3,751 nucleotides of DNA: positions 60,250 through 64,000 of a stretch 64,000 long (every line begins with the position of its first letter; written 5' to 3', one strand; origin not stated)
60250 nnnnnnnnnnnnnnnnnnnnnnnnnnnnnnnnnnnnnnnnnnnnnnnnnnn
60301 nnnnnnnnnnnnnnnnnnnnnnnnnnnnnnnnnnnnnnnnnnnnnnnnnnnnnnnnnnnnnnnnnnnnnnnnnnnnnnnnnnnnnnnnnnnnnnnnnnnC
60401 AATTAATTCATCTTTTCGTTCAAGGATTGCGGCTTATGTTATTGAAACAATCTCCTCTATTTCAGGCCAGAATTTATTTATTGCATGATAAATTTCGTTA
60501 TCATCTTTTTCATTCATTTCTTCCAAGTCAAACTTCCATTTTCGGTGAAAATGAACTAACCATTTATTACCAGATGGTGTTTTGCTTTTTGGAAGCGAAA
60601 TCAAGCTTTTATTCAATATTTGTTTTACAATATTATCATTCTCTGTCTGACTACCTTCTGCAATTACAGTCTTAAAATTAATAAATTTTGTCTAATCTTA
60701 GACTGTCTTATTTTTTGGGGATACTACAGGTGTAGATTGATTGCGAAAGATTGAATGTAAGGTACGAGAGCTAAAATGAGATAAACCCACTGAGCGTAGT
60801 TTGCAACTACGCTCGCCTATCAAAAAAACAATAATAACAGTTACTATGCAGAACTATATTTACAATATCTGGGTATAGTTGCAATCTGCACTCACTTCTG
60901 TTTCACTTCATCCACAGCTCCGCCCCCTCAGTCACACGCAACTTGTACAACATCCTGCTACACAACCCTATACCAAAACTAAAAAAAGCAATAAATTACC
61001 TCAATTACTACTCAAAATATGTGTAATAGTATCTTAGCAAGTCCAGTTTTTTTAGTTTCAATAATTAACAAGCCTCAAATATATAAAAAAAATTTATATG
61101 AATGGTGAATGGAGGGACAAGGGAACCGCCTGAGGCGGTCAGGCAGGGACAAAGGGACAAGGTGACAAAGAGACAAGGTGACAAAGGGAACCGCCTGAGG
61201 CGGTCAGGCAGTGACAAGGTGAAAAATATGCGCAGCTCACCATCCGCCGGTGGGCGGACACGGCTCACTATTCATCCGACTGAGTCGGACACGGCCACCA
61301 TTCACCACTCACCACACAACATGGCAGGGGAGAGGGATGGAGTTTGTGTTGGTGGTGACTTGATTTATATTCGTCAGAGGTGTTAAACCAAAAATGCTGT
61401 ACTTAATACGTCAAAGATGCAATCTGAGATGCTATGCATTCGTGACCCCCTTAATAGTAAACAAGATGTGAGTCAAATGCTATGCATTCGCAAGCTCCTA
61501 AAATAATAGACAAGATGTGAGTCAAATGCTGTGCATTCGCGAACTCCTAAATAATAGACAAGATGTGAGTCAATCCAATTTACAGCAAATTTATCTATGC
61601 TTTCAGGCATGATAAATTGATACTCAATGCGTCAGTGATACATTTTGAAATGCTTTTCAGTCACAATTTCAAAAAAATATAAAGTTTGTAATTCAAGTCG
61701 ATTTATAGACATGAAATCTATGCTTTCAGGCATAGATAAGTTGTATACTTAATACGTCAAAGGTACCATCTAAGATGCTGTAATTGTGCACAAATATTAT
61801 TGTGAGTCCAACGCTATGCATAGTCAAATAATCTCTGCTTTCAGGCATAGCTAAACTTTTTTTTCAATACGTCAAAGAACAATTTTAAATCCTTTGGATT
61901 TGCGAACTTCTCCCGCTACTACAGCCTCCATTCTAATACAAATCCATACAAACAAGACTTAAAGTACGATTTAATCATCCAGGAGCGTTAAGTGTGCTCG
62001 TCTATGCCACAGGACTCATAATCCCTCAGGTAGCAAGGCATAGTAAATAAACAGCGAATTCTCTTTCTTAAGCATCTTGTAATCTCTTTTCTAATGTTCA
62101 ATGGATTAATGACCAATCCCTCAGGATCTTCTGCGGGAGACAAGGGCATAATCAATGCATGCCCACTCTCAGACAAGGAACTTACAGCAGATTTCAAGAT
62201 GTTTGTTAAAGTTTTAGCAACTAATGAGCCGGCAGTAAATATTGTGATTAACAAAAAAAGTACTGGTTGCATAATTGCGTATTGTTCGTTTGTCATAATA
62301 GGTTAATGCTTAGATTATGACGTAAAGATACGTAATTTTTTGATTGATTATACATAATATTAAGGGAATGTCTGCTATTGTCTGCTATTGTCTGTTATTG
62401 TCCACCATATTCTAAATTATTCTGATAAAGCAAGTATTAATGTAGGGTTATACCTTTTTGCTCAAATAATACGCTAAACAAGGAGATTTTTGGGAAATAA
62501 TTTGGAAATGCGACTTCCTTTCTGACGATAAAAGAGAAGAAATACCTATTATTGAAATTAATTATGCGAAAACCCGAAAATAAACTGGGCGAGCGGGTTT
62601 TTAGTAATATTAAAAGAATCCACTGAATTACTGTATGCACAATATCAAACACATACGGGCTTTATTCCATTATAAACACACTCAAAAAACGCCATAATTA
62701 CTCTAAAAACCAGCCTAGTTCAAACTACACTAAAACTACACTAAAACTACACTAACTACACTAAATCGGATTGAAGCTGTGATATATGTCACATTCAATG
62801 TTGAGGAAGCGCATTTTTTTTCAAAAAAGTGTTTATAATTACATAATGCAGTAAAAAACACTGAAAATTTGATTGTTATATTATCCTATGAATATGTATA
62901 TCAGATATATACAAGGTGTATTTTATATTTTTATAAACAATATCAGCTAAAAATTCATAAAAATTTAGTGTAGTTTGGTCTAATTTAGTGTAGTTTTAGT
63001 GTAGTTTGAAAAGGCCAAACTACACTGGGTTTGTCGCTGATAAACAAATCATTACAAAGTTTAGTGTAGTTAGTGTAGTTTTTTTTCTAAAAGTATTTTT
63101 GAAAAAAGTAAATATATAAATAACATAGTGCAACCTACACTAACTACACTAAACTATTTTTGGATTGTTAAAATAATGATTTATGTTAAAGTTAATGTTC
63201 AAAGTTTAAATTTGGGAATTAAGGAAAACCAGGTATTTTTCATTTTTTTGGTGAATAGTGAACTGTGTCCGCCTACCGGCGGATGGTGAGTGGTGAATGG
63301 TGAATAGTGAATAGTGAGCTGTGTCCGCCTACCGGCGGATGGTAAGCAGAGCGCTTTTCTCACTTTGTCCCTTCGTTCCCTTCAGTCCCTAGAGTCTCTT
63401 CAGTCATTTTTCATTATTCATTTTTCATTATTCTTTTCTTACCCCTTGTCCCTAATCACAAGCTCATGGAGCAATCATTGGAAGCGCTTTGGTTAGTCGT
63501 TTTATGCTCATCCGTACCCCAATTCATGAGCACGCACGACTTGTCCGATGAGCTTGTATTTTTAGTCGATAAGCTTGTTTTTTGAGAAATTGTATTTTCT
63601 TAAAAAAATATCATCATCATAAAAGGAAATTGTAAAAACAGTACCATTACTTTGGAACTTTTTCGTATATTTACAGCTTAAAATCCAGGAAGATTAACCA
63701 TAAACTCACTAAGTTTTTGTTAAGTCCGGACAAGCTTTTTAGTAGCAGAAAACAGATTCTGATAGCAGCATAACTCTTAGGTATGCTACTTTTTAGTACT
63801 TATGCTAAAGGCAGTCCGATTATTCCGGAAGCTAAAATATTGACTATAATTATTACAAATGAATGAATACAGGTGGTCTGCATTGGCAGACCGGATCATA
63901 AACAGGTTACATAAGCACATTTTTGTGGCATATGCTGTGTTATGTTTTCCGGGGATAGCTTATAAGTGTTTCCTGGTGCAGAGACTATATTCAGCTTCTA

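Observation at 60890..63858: A ~3-kb region almost devoid of credible ORFs, with a 1.9-kb repeat-dense core bounded by inverted ~200-bp composite repeats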

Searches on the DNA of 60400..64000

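Call 74: search_rna_families(source=window, start=60400, end=64000, threshold=evalue, max_evalue=1)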
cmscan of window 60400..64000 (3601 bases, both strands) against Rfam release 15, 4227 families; matches with E-value up to 1: 1.
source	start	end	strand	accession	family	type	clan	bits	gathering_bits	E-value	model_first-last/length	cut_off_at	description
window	63060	63153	+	RF03789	MIR5269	Gene; miRNA;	-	24.7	60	0.24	1-80/80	no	MIR5269 microRNA precursor family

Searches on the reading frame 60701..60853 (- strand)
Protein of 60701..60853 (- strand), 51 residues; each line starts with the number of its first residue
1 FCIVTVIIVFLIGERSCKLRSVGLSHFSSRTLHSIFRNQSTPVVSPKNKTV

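Call 97: search_protein_families(library=pfam, alignment_id=A4, max_evalue=0.01)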
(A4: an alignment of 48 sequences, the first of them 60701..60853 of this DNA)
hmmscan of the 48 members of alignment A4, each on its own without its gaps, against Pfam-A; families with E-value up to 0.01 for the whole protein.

A. member 1, window:60701-60853:- (51 aa): 0 families

B. families by the number of members that match (of 48 scanned): 0 families
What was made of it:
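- None of the 48 six-frame open segments of at least 35 aa hits Pfam (call 97).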

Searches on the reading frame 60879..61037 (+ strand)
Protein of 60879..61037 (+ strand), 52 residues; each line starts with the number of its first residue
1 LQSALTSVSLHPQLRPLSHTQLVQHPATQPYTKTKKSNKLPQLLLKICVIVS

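Call 78: search_protein_families(library=phrogs, proteins=[P0133], max_evalue=0.001)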
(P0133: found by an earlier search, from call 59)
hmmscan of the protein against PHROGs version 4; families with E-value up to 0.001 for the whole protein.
P0133 (73 aa): 0 families

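Call 79: search_protein_families(library=ncbifam, proteins=[P0133], max_evalue=0.01)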
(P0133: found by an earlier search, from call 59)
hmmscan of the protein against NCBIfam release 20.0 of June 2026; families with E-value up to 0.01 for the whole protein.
P0133 (73 aa): 0 families

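Call 93: search_protein_families(library=padloc, proteins=[P0133], max_evalue=0.001)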
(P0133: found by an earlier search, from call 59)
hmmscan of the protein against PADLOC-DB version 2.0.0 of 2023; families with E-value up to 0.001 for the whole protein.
P0133 (73 aa): 0 families

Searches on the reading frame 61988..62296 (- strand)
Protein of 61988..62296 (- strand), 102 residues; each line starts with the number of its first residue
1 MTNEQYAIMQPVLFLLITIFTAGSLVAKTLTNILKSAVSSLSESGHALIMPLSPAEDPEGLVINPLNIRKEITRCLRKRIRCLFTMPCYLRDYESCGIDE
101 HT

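Call 11: search_protein_families(library=pfam, proteins=[window:61988-62296:-], max_evalue=0.1)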
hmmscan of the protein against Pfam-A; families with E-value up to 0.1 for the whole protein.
window:61988-62296:- (102 aa): 0 families

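Call 47: find_homologous_proteins(query=window:61988-62296:-, max_evalue=0.01)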
Query window:61988-62296:- (102 aa): 4 proteins with E <= 0.01 among 13 candidates.
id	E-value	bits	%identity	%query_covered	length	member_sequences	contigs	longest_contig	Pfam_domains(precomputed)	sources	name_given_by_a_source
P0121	1.4e-60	219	100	100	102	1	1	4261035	-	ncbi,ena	-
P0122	5.7e-50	185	86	100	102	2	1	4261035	-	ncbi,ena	-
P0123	6.9e-40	153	74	100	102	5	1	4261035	-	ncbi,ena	-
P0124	2.6e-33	132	66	100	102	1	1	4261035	-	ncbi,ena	-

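Call 48: find_encoding_contigs(protein=P0121, flank=10000, max_places=5)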
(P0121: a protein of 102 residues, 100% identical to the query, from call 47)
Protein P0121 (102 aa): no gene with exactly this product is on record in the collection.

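Call 49: find_encoding_contigs(protein=P0122, flank=10000, max_places=5)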
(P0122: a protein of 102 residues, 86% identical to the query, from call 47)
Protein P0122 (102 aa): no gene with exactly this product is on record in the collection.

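Call 50: find_encoding_contigs(protein=P0123, flank=10000, max_places=10)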
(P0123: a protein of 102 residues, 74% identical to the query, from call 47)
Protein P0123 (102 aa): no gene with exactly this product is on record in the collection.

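Call 51: find_encoding_contigs(protein=P0124, flank=10000, max_places=5)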
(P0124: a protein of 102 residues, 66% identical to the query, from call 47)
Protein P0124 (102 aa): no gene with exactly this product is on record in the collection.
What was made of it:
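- Whether the other eight or more copies contain the box arrays is unknown, because their DNA could not be retrieved (calls 48-51).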

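Call 52: list_cluster_members(proteins=[P0121, P0122, P0123, P0124])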
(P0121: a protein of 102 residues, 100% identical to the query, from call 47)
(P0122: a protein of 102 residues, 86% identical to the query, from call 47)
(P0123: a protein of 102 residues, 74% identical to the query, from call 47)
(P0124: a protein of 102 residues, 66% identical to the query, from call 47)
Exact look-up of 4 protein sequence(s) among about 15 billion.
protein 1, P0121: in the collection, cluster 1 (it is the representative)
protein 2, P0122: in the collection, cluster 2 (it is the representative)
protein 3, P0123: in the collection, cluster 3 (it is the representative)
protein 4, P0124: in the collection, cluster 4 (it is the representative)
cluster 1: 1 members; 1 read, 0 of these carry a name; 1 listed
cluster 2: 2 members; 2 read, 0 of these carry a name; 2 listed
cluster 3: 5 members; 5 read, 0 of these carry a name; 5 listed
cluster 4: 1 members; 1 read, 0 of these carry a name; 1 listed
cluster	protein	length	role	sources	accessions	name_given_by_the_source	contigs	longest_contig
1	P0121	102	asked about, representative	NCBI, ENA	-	-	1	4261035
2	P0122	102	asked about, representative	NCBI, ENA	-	-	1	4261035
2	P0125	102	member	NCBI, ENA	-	-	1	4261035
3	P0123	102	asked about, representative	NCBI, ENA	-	-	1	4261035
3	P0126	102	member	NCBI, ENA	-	-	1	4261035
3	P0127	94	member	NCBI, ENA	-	-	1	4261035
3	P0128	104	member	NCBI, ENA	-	-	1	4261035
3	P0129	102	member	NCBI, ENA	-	-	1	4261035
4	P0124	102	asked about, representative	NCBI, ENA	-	-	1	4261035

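Call 69: search_protein_representatives(alignment_id=A2)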
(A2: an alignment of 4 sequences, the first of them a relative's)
Query: 4 sequences, 102 profile positions. Proteins with E-value up to 0.001 (for the whole library): 2; up to 1e-10: 1; up to 1e-30: 1. The best 2 are listed.
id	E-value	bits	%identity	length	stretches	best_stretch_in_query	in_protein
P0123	1.2e-58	211.9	-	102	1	1-102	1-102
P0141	4.0e-05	40.0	-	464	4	11-70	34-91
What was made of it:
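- ORF102 has no homologue outside this genome (calls 47, 69).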

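Call 78: search_protein_families(library=phrogs, proteins=[P0121], max_evalue=0.001)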
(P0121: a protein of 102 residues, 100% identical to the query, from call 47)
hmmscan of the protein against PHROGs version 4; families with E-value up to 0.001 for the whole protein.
P0121 (102 aa): 0 families

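Call 79: search_protein_families(library=ncbifam, proteins=[P0121], max_evalue=0.01)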
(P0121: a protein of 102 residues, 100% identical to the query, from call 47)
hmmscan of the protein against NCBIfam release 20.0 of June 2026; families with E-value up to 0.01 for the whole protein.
P0121 (102 aa): 0 families

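Call 88: predict_structure(alignment_id=A2)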
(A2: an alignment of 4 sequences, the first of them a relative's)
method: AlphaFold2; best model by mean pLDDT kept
length: 102 residues; sequences in the alignment: 4
mean_pLDDT: 57.7   pTM: 0.29
mean pLDDT of the five models: 57.7, 54.7, 54.6, 52.0, 42.1
residues with pLDDT >= 90: 0; 70-90: 20; 50-70: 51; < 50: 31
segments of 3 or more residues with pLDDT < 50: 40-64, 99-102
pLDDT, mean of each block of 10 residues (from residue 1): 62 82 76 60 43 38 51 63 55 49 34
secondary structure, 60 per line:
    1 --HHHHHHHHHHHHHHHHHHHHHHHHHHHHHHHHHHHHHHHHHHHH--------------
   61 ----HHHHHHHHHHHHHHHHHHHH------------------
elements in order: H3-46 H65-84
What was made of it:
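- Tried and rejected: AlphaFold of ORF102. pLDDT 57.7, so it was not used for a fold search (call 88).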

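Call 93: search_protein_families(library=padloc, proteins=[P0121], max_evalue=0.001)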
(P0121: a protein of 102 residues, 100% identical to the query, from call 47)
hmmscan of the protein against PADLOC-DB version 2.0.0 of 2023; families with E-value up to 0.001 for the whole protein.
P0121 (102 aa): 0 families

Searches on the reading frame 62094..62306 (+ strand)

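Call 11: search_protein_families(library=pfam, proteins=[window:62094-62306:+], max_evalue=0.1)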
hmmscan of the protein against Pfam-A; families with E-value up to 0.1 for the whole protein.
window:62094-62306:+ (70 aa): 1 family
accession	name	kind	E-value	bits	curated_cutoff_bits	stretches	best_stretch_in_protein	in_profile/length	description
PF12093.14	bCoV_NS8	-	0.043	14.6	27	1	28-67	71-110/126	Betacoronavirus NS8 protein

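Call 78: search_protein_families(library=phrogs, proteins=[P0133], max_evalue=0.001)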
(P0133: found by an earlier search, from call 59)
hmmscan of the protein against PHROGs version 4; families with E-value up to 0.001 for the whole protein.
P0133 (73 aa): 0 families

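Call 79: search_protein_families(library=ncbifam, proteins=[P0133], max_evalue=0.01)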
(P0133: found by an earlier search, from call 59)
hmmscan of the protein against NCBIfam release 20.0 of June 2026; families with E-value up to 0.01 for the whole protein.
P0133 (73 aa): 0 families

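Call 93: search_protein_families(library=padloc, proteins=[P0133], max_evalue=0.001)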
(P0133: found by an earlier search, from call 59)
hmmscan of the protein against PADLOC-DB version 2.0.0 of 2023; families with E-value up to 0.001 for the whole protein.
P0133 (73 aa): 0 families

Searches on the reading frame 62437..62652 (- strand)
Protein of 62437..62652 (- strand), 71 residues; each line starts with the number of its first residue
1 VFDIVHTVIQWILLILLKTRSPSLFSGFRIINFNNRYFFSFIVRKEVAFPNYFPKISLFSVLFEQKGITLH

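Call 11: search_protein_families(library=pfam, proteins=[window:62437-62652:-], max_evalue=0.1)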
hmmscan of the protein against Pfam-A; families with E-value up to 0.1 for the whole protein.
window:62437-62652:- (71 aa): 0 families

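Call 59: list_cluster_members(proteins=[P0130, P0131, P0132, window:62437-62652:-, window:61102-61386:+, window:63314-63496:+, window:62094-62306:+, window:60434-60616:-, window:61065-61268:-, window:60879-61037:+])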
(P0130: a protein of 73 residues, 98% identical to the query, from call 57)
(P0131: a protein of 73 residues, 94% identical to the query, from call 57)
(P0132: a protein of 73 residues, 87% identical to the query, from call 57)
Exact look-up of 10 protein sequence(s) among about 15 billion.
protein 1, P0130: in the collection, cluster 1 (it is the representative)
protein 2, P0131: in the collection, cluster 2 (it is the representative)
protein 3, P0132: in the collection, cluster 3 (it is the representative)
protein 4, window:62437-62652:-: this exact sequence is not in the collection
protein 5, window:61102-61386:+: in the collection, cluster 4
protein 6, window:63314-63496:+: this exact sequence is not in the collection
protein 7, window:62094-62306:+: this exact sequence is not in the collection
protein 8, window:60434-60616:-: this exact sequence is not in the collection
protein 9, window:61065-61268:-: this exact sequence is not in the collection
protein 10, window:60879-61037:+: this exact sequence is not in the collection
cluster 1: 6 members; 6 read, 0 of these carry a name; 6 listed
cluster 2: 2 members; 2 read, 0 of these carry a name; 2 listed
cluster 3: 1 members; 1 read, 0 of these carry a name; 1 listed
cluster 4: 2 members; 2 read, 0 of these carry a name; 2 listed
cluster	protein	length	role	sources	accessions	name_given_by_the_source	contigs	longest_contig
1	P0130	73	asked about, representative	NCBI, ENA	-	-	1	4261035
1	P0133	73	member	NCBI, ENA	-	-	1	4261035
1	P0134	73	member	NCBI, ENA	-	-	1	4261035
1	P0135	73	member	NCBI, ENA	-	-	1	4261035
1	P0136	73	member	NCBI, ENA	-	-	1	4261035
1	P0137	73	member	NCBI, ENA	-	-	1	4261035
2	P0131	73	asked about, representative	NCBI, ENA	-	-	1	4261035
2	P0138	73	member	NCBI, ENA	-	-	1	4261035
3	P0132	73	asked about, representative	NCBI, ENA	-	-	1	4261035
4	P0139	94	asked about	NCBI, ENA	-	-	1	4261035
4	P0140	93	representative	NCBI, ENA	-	-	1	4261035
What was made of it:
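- On MITE / non-autonomous transposable element: ORF102 and ORF73 each have 9 distinct variants on one 4.26-Mb record (calls 52, 59).
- Nine distinct variants of both flanking small ORFs in one genome argue against a single integrated replicon (calls 52, 59).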

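Call 78: search_protein_families(library=phrogs, proteins=[P0133], max_evalue=0.001)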
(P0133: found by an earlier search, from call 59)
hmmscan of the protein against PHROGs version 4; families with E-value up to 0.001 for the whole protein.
P0133 (73 aa): 0 families

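Call 79: search_protein_families(library=ncbifam, proteins=[P0133, window:62437-62652:-], max_evalue=0.01)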
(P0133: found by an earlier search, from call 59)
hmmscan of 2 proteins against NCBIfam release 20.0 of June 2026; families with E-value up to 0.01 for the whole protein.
P0133 (73 aa): 0 families

window:62437-62652:- (71 aa): 0 families

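Call 93: search_protein_families(library=padloc, proteins=[P0133], max_evalue=0.001)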
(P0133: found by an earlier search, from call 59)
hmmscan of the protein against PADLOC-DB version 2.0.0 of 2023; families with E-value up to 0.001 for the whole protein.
P0133 (73 aa): 0 families

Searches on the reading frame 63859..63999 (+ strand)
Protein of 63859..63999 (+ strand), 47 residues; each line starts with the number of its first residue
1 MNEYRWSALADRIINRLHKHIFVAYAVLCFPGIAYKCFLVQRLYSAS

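Call 57: find_homologous_proteins(query=window:63859-63999:+, max_evalue=0.01)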
Query seq(47 aa) (47 aa): 3 proteins with E <= 0.01 among 3 candidates.
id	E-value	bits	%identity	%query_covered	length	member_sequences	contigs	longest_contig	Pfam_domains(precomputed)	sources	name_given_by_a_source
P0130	8.3e-24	98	98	100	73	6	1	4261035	-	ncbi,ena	-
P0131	8.8e-22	92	94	100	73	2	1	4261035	-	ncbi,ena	-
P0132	7.5e-19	83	87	100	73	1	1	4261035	-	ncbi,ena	-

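Call 78: search_protein_families(library=phrogs, proteins=[P0133], max_evalue=0.001)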
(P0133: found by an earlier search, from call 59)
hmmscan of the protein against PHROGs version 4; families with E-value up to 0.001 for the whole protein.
P0133 (73 aa): 0 families

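Call 79: search_protein_families(library=ncbifam, proteins=[P0133], max_evalue=0.01)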
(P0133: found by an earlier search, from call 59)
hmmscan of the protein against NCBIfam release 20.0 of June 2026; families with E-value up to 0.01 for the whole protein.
P0133 (73 aa): 0 families

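Call 93: search_protein_families(library=padloc, proteins=[P0133], max_evalue=0.001)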
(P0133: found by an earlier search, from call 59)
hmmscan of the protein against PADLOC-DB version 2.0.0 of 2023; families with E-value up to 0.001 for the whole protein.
P0133 (73 aa): 0 families
